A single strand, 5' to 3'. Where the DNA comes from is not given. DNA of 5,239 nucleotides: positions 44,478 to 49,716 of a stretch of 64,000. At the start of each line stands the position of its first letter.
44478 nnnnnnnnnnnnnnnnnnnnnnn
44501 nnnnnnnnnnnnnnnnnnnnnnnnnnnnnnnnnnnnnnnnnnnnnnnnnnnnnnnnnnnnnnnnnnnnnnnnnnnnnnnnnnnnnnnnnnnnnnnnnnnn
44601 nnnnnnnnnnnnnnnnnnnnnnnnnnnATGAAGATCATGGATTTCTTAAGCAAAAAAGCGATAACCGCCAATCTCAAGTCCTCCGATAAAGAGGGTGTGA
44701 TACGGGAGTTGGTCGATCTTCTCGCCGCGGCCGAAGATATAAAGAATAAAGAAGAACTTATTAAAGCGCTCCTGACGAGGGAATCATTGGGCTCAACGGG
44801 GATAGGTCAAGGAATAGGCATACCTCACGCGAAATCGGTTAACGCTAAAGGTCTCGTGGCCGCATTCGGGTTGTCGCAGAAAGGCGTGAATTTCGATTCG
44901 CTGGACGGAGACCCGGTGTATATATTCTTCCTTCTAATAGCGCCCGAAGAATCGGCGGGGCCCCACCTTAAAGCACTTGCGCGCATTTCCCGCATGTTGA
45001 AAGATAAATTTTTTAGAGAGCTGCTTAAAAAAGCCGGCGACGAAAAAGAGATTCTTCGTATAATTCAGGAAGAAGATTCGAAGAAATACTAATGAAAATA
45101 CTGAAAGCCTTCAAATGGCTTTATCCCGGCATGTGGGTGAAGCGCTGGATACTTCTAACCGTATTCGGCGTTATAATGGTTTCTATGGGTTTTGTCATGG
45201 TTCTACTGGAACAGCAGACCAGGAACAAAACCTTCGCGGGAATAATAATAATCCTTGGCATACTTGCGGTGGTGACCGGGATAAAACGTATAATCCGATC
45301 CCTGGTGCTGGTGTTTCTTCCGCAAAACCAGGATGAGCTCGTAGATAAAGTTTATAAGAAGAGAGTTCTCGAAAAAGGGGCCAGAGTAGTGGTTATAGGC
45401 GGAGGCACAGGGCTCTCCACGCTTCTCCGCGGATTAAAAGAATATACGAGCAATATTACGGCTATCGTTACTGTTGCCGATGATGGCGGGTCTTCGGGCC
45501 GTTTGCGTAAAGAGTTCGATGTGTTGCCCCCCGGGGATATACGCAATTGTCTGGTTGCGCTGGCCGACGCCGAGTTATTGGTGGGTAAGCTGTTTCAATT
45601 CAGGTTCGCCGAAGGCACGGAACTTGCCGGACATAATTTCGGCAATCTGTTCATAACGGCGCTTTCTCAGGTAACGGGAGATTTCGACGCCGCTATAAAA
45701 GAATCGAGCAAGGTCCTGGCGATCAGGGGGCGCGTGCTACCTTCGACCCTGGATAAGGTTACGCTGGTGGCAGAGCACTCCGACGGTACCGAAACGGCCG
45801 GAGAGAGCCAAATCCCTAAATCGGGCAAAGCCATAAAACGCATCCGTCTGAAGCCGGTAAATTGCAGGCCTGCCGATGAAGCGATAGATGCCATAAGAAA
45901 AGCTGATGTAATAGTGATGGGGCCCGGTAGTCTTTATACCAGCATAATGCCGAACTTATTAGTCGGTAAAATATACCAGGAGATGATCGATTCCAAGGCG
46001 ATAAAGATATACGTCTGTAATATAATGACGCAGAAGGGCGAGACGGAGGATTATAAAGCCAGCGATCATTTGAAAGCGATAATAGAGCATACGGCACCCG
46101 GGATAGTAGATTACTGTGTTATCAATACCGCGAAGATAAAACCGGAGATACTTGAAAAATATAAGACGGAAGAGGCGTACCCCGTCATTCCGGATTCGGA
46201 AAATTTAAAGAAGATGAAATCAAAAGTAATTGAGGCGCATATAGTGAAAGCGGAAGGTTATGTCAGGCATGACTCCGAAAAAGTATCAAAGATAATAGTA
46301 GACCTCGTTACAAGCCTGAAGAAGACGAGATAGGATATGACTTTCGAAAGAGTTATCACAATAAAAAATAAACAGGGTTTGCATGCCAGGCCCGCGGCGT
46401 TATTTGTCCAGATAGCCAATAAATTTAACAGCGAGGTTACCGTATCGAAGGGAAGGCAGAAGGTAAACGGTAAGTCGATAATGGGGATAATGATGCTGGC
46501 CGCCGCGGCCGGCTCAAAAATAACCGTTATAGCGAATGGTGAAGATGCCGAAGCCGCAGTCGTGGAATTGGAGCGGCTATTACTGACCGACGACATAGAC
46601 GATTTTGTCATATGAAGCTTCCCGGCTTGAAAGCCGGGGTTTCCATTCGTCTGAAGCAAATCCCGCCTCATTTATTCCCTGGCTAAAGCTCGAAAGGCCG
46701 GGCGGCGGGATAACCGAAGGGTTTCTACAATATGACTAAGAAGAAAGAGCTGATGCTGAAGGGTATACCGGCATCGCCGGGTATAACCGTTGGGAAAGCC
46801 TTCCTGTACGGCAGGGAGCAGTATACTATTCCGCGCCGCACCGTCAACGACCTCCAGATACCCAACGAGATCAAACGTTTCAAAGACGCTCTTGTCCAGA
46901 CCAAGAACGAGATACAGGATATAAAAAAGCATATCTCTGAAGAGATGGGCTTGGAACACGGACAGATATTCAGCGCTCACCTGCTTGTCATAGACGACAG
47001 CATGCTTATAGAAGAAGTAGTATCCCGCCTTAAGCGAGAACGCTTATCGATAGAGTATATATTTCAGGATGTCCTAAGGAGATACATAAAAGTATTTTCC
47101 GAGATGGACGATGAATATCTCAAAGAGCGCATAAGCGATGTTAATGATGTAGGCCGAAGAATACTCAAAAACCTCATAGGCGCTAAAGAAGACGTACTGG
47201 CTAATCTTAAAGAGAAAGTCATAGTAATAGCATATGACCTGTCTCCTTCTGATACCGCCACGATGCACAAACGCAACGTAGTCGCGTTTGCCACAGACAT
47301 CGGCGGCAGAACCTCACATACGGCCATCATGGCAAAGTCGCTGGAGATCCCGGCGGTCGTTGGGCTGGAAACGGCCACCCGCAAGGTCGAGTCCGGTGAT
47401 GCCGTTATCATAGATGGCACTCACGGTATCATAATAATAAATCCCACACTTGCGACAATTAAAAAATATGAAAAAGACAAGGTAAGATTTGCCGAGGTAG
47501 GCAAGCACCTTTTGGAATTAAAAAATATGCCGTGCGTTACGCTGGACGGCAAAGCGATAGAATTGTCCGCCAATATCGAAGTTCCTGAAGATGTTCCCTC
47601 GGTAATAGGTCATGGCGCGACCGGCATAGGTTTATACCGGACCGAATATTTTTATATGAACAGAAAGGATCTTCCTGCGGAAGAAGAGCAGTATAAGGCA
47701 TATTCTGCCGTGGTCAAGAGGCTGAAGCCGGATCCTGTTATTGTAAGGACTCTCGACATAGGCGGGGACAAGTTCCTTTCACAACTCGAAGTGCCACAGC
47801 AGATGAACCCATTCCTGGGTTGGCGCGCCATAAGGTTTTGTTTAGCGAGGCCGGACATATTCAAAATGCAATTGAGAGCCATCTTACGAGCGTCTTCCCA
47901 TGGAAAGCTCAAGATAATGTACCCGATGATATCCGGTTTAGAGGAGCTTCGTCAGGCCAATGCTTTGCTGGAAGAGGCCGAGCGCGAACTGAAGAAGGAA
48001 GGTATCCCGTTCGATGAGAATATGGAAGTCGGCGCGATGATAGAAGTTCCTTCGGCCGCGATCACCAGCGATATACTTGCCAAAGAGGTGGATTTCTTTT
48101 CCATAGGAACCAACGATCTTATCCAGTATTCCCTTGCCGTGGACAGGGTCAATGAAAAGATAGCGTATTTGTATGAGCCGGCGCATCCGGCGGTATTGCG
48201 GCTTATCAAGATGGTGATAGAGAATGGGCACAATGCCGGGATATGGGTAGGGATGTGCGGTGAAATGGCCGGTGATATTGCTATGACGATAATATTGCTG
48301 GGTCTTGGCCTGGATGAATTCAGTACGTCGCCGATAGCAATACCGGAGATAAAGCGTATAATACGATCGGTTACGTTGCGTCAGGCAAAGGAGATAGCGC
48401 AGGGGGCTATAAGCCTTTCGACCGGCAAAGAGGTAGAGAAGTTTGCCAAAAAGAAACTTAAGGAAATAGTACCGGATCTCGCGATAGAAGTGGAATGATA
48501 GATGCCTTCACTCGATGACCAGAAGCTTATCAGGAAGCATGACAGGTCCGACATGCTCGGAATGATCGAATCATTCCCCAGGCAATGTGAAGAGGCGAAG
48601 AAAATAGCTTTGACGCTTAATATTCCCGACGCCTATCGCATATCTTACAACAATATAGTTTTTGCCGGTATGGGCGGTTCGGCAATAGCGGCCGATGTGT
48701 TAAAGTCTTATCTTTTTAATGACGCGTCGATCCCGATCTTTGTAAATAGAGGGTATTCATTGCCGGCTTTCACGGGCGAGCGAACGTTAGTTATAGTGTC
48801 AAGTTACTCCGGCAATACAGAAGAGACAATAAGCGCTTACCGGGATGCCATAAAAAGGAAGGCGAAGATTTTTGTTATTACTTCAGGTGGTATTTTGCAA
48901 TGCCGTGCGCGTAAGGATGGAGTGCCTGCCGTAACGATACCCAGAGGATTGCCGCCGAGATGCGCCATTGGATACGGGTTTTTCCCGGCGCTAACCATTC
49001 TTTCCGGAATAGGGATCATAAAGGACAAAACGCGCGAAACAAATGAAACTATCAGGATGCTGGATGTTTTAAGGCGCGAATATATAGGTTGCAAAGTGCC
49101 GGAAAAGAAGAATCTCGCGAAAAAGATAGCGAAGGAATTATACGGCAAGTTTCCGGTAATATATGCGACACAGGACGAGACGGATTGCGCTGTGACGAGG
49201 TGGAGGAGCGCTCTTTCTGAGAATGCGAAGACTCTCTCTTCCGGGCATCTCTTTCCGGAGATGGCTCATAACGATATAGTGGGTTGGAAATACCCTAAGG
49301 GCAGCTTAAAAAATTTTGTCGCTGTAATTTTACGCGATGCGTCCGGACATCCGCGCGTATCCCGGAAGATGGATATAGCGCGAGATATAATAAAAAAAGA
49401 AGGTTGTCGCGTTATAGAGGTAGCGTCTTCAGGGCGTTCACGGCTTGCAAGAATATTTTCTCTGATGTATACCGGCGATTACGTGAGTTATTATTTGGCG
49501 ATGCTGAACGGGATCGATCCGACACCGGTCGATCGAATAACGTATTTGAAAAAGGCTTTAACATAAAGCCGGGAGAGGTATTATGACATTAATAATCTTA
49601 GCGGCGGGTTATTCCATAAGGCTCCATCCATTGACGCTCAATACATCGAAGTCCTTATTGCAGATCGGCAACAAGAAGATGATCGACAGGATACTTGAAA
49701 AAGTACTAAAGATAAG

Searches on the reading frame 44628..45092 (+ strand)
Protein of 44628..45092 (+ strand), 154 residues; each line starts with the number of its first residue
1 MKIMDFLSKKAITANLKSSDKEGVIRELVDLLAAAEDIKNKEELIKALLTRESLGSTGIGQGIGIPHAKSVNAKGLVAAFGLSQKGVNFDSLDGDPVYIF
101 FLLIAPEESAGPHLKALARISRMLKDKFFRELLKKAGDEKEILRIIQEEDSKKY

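Call 25: search_protein_families(library=pfam, proteins=[window:44628-45092:+], max_evalue=0.00001)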
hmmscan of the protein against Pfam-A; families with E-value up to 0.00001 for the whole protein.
window:44628-45092:+ (154 aa): 1 family
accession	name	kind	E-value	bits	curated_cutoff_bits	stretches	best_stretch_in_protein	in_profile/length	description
PF00359.27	PTS_EIIA_2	-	8.5e-40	136.5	27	1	6-148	2-143/144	Phosphoenolpyruvate-dependent sugar phosphotransferase system, EIIA 2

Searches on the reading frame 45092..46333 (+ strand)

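Call 49: search_protein_families(library=pfam, proteins=[window:45092-46333:+], max_evalue=0.00001)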
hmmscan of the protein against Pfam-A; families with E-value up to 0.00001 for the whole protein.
window:45092-46333:+ (413 aa): 1 family
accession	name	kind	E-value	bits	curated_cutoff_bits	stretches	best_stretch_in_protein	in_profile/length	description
PF01933.23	CofD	-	1.6e-116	389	30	1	99-384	1-289/290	2-phospho-L-lactate transferase CofD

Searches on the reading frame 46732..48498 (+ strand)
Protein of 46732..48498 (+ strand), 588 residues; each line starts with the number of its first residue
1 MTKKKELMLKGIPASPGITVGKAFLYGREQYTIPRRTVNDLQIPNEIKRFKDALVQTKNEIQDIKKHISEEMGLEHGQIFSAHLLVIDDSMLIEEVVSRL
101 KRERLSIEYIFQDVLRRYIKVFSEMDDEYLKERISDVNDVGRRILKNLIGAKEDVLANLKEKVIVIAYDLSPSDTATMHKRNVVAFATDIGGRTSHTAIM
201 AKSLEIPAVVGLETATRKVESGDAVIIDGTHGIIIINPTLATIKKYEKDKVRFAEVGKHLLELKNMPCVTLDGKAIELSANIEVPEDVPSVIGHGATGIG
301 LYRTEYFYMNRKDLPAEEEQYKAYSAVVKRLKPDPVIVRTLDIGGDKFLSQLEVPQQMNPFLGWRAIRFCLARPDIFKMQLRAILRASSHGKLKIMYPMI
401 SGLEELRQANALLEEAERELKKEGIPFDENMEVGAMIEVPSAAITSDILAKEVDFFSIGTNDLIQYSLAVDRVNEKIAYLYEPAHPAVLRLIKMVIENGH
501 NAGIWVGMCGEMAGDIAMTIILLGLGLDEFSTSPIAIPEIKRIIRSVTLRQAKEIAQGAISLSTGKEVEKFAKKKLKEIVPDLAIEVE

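Call 49: search_protein_families(library=pfam, proteins=[window:46732-48498:+], max_evalue=0.00001)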
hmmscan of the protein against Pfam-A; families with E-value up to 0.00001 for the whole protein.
window:46732-48498:+ (588 aa): 3 families
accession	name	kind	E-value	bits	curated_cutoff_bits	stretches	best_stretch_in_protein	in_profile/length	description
PF02896.24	PEP-utilizers_C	-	1e-119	399.5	22.8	1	262-547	6-291/293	PEP-utilising enzyme, PEP-binding domain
PF05524.18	PEP-utilisers_N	-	4.8e-30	104.6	24.4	1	10-133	1-121/121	PEP-utilising enzyme, N-terminal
PF00391.29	PEP-utilizers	-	2.2e-24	85.3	23.1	1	160-232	2-72/72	PEP-utilising enzyme, mobile domain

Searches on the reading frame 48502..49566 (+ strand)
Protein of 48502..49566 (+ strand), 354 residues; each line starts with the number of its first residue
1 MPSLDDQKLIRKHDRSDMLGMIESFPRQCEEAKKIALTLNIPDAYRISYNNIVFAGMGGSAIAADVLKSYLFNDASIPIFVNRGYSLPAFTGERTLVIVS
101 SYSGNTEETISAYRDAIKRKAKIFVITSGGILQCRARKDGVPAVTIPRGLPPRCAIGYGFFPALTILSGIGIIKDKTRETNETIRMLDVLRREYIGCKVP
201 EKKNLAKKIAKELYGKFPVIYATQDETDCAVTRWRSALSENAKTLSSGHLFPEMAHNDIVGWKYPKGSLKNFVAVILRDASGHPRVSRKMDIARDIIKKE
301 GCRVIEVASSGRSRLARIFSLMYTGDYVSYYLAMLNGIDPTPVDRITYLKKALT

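Call 49: search_protein_families(library=pfam, proteins=[window:48502-49566:+], max_evalue=0.00001)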
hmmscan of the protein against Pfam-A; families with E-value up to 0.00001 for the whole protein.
window:48502-49566:+ (354 aa): 2 families
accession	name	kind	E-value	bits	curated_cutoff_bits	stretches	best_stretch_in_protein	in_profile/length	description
PF10432.14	bact-PGI_C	-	1.9e-53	180.9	24.5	1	203-353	2-151/151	Bacterial phospho-glucose isomerase C-terminal SIS domain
PF01380.27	SIS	-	3.5e-07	30.5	25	1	50-128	6-88/131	SIS domain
